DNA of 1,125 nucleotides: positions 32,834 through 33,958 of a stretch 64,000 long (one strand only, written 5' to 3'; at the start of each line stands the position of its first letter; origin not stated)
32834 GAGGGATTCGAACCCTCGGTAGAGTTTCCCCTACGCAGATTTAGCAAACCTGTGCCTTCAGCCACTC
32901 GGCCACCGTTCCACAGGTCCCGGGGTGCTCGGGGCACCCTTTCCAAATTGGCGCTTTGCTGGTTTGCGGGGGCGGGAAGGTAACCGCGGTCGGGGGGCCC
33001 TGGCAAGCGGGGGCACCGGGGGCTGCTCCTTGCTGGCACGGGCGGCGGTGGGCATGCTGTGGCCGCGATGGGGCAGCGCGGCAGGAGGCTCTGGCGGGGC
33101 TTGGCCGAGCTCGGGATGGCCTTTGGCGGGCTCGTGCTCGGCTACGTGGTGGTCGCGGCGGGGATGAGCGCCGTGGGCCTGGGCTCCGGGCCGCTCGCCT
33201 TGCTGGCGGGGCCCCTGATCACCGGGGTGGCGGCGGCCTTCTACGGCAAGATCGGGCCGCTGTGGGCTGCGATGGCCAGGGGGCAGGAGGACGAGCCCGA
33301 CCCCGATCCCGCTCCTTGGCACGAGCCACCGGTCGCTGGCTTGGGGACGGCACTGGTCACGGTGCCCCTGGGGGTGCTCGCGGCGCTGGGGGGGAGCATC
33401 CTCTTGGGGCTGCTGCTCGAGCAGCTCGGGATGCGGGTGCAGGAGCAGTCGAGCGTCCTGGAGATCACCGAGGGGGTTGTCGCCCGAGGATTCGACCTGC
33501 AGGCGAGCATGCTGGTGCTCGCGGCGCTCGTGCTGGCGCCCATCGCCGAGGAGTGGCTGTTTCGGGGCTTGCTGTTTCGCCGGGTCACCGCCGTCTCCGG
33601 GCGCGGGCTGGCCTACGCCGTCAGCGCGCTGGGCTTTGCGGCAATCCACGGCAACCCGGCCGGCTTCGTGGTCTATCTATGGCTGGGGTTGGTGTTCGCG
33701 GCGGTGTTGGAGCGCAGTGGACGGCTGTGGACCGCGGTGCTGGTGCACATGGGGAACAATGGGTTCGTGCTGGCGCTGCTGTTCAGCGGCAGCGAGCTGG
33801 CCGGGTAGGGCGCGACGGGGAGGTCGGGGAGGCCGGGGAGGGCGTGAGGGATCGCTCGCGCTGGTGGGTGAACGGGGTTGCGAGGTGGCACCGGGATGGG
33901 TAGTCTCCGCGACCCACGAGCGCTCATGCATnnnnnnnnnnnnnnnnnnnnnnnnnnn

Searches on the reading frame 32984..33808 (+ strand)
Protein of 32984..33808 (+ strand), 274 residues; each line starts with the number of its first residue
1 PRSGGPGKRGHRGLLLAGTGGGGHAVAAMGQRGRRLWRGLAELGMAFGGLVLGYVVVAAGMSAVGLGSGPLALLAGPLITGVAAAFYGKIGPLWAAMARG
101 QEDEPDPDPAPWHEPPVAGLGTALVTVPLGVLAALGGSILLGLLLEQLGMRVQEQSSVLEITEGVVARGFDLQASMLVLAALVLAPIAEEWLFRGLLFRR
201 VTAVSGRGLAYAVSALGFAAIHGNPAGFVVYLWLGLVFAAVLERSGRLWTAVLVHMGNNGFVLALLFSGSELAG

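Call 99: search_protein_families(library=pfam, max_evalue=0.00001, proteins=[window:32984-33808:+])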
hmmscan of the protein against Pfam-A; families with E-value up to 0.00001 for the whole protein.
window:32984-33808:+ (274 aa): 1 family
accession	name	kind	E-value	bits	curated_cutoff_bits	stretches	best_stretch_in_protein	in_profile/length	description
PF02517.21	Rce1-like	-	3.6e-20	72.5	22.4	1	176-260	6-92/93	Type II CAAX prenyl endopeptidase Rce1-like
